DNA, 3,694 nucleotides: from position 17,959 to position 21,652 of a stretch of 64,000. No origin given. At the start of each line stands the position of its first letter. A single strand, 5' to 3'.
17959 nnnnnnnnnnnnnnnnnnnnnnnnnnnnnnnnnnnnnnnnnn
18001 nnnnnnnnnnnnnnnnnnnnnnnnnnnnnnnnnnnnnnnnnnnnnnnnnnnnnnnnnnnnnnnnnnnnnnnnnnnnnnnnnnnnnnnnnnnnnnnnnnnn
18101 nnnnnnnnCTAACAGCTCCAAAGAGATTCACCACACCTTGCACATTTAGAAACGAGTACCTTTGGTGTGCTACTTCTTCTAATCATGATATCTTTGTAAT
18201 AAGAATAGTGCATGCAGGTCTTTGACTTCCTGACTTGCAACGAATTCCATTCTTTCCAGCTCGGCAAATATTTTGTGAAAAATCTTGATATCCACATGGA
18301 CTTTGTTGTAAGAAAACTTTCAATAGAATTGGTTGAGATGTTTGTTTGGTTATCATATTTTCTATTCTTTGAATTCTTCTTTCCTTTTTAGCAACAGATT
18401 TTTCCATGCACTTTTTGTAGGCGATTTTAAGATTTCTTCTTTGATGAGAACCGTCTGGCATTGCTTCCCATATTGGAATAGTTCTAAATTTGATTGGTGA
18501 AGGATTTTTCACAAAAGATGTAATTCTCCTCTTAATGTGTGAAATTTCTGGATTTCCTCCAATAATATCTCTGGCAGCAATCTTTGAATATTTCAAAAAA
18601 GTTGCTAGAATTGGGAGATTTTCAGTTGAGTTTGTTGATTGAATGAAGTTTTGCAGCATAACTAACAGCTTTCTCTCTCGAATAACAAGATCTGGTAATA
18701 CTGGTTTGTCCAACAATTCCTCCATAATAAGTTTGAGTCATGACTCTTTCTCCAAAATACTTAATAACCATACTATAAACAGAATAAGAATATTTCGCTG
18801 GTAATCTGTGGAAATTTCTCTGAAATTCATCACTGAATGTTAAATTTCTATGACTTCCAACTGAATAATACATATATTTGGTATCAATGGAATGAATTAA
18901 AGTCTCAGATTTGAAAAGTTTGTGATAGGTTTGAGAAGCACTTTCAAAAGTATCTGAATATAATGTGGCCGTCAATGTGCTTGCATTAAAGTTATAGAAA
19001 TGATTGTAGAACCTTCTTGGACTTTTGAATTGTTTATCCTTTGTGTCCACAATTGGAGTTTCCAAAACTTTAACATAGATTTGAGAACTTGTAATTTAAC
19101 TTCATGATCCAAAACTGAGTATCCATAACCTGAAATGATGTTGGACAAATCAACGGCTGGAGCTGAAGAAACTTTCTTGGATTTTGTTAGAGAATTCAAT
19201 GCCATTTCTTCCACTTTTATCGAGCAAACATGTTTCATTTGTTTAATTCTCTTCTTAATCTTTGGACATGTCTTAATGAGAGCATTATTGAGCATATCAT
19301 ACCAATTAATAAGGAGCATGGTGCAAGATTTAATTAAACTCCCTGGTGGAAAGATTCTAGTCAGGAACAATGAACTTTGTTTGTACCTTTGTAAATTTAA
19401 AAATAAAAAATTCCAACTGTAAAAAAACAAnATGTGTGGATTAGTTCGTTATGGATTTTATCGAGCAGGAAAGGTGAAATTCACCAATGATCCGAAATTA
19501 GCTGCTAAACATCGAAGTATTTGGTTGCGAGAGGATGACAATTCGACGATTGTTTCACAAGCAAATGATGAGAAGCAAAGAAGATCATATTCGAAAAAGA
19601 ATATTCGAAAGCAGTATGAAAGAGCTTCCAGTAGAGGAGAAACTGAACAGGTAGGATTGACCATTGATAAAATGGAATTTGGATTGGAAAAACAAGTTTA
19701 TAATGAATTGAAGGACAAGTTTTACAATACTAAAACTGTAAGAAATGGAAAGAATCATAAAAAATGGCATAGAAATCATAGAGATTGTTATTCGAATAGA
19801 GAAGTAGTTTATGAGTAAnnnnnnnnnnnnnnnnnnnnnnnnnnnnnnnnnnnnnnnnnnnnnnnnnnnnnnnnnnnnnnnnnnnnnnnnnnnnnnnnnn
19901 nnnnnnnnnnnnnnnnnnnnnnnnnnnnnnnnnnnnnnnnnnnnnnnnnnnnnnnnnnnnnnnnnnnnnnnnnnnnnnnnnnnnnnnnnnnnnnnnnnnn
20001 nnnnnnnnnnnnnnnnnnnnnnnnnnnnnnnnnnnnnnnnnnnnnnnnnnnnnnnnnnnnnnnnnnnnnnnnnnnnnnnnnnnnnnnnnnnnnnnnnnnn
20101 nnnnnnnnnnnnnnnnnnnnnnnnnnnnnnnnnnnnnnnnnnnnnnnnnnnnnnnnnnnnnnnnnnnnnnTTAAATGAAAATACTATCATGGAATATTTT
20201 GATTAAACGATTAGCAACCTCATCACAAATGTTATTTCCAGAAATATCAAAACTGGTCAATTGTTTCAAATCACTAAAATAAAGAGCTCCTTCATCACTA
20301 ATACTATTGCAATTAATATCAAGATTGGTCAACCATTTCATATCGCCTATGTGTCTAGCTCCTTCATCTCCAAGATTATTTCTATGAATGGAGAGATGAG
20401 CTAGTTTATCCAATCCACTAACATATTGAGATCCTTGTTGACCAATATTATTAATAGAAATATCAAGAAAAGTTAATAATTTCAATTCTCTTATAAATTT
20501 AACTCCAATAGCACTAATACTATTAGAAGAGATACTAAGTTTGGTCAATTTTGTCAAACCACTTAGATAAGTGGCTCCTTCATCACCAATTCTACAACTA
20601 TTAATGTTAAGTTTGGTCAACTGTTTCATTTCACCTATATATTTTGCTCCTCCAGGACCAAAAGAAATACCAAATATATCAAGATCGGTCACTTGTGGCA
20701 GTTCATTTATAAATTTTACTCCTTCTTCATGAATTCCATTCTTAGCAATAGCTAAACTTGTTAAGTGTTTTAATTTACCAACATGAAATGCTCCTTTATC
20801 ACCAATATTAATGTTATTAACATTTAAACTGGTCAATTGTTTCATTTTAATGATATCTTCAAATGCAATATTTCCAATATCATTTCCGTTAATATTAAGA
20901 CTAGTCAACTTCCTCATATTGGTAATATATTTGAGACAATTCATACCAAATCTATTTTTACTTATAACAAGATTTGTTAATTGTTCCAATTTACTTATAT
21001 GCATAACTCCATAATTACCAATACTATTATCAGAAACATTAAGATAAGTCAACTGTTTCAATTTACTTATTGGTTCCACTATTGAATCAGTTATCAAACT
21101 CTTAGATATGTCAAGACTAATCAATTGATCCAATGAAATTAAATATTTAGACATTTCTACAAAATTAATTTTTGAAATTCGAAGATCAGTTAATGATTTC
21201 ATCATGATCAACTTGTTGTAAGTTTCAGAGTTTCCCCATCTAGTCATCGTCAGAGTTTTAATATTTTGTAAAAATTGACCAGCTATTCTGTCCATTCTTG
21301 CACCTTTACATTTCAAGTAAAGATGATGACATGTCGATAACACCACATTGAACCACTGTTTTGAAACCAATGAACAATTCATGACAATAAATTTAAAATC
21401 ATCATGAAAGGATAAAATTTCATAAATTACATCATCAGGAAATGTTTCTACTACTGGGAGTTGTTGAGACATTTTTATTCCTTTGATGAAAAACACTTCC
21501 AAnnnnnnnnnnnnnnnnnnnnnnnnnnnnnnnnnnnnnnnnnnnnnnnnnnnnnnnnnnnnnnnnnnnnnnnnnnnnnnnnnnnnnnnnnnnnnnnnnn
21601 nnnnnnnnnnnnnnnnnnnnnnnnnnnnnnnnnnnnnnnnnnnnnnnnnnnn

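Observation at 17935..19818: Frame-scrambled ORF cluster with no introns, plus an adjacent ORF with foreign-looking codon usage: decayed gene or mobile-element relic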

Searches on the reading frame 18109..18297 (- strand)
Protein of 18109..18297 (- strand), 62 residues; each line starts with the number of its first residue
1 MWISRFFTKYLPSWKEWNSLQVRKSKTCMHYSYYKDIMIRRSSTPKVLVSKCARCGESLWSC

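Call 5: search_protein_families(library=pfam, proteins=[window:18109-18297:-], max_evalue=0.1)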
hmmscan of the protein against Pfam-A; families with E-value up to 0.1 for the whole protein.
window:18109-18297:- (62 aa): 1 family
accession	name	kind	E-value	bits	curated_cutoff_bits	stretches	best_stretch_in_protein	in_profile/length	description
PF01111.24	CKS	-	0.041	14.5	27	1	13-35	34-56/68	Cyclin-dependent kinase regulatory subunit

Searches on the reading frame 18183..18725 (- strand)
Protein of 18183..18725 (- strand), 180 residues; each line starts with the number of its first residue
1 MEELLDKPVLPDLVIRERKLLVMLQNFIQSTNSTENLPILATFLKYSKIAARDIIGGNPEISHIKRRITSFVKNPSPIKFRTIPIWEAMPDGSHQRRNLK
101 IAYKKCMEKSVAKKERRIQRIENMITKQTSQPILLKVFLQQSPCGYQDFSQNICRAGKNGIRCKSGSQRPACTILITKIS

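Call 5: search_protein_families(library=pfam, proteins=[window:18183-18725:-], max_evalue=0.1)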
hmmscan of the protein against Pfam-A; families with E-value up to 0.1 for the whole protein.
window:18183-18725:- (180 aa): 1 family
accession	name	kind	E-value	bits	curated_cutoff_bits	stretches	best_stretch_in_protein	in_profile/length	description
PF07248.17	DUF1431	-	0.094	13.4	22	0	77-178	39-118/155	Protein of unknown function (DUF1431)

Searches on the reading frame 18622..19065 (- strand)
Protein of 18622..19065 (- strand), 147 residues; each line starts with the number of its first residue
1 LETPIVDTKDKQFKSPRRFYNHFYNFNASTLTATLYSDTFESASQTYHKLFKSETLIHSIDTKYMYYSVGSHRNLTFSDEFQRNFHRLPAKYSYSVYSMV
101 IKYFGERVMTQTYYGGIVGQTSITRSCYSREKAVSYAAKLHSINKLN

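Call 5: search_protein_families(library=pfam, proteins=[window:18622-19065:-], max_evalue=0.1)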
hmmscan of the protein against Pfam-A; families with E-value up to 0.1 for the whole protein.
window:18622-19065:- (147 aa): 2 families
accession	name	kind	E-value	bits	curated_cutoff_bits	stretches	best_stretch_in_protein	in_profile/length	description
PF01823.24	MACPF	-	1.9e-05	25.4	21.5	1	50-131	18-102/214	MAC/Perforin domain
PF19260.4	DUF5903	-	0.035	14.5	25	1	62-110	37-86/129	Family of unknown function (DUF5903)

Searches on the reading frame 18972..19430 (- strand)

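Call 5: search_protein_families(library=pfam, proteins=[window:18972-19430:-], max_evalue=0.1)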
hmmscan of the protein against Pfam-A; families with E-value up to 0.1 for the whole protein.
window:18972-19430:- (152 aa): 1 family
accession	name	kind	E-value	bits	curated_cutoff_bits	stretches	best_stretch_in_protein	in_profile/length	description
PF21109.2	Stonustoxin_helical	-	0.036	14.6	27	1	42-71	12-41/96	Stonustoxin helical domain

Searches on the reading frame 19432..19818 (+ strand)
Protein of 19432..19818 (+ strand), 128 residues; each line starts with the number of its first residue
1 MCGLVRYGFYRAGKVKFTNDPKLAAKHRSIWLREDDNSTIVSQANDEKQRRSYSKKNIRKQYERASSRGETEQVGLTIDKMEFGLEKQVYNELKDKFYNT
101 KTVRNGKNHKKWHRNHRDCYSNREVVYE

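Call 5: search_protein_families(library=pfam, proteins=[window:19432-19818:+], max_evalue=0.1)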
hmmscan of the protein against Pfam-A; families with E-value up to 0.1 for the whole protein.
window:19432-19818:+ (128 aa): 1 family
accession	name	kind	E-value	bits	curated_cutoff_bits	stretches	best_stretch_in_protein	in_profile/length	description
PF06430.17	L_lactis_RepB_C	-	0.031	15.1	27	1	32-126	10-104/123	Lactococcus lactis RepB C-terminus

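Call 29: find_homologous_proteins(query=window:19432-19815:+, max_evalue=0.01)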
Query window:19432-19815:+ (128 aa): 2 proteins with E <= 0.01 among 3 candidates.
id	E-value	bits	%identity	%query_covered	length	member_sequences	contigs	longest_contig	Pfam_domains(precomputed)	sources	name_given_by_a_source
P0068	3.8e-75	268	96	100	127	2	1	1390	-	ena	-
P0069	1.1e-34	137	61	98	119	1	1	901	-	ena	-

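Call 31: find_encoding_contigs(protein=P0068, flank=5000)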
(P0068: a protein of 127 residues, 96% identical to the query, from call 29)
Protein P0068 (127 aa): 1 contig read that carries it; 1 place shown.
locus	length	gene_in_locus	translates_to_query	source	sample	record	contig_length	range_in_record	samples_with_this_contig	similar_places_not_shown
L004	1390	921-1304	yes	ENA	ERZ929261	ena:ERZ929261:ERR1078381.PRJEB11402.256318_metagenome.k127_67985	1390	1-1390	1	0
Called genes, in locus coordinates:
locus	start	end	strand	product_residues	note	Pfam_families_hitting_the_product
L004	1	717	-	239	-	?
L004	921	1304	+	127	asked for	-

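Call 32: find_encoding_contigs(protein=P0069, flank=5000)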
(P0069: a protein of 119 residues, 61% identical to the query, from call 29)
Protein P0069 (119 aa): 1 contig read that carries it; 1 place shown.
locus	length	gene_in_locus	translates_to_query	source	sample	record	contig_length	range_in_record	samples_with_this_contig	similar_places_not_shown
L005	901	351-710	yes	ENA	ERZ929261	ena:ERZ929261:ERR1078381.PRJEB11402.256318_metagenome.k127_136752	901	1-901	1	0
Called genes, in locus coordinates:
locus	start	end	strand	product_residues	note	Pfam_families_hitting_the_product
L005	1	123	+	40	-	?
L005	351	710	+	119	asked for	-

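Call 34: list_cluster_members(proteins=[window:19432-19815:+, window:10416-13037:+, P0068, P0069, window:13037-13228:-, window:21852-22763:+])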
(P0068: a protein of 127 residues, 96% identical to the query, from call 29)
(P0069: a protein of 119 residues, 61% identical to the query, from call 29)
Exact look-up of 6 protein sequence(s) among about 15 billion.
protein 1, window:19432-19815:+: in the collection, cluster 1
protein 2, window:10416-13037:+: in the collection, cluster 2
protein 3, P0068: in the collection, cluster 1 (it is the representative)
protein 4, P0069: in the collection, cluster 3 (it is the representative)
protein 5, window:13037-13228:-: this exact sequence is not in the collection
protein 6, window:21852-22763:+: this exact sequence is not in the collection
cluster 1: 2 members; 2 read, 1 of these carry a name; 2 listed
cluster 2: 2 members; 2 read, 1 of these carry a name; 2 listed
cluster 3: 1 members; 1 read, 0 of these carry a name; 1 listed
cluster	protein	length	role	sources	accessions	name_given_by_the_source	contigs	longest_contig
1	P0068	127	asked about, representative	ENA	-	-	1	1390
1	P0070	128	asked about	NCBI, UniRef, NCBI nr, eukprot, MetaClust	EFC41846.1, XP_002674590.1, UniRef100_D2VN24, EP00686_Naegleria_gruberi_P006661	predicted protein [Naegleria gruberi] | Predicted protein n=1 Tax=Naegleria gruberi TaxID=5762 RepID=D2VN24_NAEGR | uncharacterized protein NAEGRDRAFT_70346 [Naegleria gruberi]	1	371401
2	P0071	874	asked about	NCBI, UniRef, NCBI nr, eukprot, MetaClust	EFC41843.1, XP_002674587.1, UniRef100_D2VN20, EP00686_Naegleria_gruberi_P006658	PARP domain-containing protein [Naegleria gruberi] | PARP domain-containing protein n=1 Tax=Naegleria gruberi TaxID=5762 RepID=D2VN20_NAEGR | XP_002674587.1 PARP domain-containing protein [Naegleria gruberi strain NEG-M]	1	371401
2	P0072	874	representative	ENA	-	-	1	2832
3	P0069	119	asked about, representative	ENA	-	-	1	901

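Call 41: search_protein_families(library=pfam, proteins=[P0070, P0069], max_evalue=0.01)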
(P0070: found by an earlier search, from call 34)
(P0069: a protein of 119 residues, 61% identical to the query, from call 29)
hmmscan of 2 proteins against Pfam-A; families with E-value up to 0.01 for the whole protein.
P0070 (128 aa): 0 families

P0069 (119 aa): 0 families

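Call 45: find_homologous_proteins(query=A4, max_evalue=0.01)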
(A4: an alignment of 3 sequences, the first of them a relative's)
Query A4 (3 sequences) (128 aa, profile of the alignment): 4 proteins with E <= 0.01 among 3200 candidates.
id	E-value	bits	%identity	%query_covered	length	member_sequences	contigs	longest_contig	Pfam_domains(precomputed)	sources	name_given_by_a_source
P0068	3.3e-77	275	96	100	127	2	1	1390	-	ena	-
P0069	3.4e-54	200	61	98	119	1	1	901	-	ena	-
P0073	2.8e-7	49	31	95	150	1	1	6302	-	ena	-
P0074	7.3e-5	41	71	13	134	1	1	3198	-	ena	-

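Call 64: search_solved_structures(query=A6, max_evalue=10)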
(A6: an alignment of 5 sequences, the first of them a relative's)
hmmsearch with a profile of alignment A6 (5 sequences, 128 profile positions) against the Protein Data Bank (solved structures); distinct sequences matched with E-value up to 10: 4.
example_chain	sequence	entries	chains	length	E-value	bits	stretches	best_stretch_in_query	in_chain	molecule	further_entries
2i5z_O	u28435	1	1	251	0.43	14.5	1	10-61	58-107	Outer surface protein A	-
6ais_O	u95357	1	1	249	0.59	14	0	10-59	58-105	Outer surface protein A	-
2g8c_O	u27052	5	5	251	0.89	13.5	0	10-59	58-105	outer surface protein A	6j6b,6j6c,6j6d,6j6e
2ol7_A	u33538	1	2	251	1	13.3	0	10-57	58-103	Outer surface protein A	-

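Call 69: predict_structure(alignment_id=A6)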
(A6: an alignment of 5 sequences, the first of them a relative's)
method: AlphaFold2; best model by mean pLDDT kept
length: 128 residues; sequences in the alignment: 5
mean_pLDDT: 52.1   pTM: 0.18
mean pLDDT of the five models: 52.1, 51.3, 48.6, 46.8, 45.5
residues with pLDDT >= 90: 0; 70-90: 0; 50-70: 87; < 50: 41
segments of 3 or more residues with pLDDT < 50: 1-4, 8-13, 30-47, 126-128
pLDDT, mean of each block of 10 residues (from residue 1): 46 51 51 45 45 56 53 57 60 59 54 53 48
secondary structure, 60 per line:
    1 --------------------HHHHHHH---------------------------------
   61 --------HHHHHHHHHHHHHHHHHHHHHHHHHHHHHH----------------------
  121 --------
elements in order: H21-27 H69-98

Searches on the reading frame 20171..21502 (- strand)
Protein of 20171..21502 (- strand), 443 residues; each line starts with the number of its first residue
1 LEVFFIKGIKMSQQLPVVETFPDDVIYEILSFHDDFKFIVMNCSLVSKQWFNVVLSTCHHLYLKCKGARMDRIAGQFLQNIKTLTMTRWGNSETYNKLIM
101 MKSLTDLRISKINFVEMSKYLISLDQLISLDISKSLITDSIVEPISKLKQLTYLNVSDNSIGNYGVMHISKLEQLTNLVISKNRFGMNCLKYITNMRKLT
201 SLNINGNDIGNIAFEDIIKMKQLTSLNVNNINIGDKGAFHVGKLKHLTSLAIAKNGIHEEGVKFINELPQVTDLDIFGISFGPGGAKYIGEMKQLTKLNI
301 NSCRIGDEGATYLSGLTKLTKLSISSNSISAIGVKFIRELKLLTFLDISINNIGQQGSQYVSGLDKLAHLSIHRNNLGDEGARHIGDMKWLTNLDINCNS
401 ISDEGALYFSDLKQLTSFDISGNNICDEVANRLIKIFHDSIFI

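Call 5: search_protein_families(library=pfam, proteins=[window:20171-21502:-], max_evalue=0.1)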
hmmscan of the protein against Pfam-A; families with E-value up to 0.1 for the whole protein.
window:20171-21502:- (443 aa): 12 families
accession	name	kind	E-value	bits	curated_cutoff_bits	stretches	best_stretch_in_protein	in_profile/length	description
PF13516.12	LRR_6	-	6.4e-29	98.1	23.4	2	295-313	5-23/24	Leucine Rich repeat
PF13855.12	LRR_8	-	9.3e-24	83.4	27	4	294-353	2-61/61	Leucine rich repeat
PF12799.13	LRR_4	-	5.2e-22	77.8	27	4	293-332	1-39/44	Leucine Rich repeats (2 copies)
PF23598.1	LRR_14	-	2.7e-20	72.9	40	2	97-301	42-247/353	Leucine-rich repeat region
PF25013.1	LRR_Zer-1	-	4.5e-13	49.9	27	3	145-219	4-76/137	Zer-1-like, Leucine-rich repeats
PF00560.39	LRR_1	-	2.4e-11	41.9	20.6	0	150-164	1-15/23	Leucine Rich Repeat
PF23952.1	LRR_EndoS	-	0.00011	22.8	27.9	0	363-423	54-116/116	Endo-beta-N-acetylglucosaminidase EndoS LRR domain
PF14580.12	LRR_9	-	0.00028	20.9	30.5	0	292-359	63-131/175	Leucine-rich repeat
PF25019.1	LRR_R13L1-DRL21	-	0.00038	20.8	27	0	96-157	63-125/127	R13L1/DRL21 LRRs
PF12937.12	F-box-like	-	0.0041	17.3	24.3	1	22-57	5-38/47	F-box-like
PF00646.38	F-box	-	0.01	16.2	20.5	1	21-56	4-37/43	F-box domain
PF13953.12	PapC_C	-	0.034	14.4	27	0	353-376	29-52/66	PapC C-terminal domain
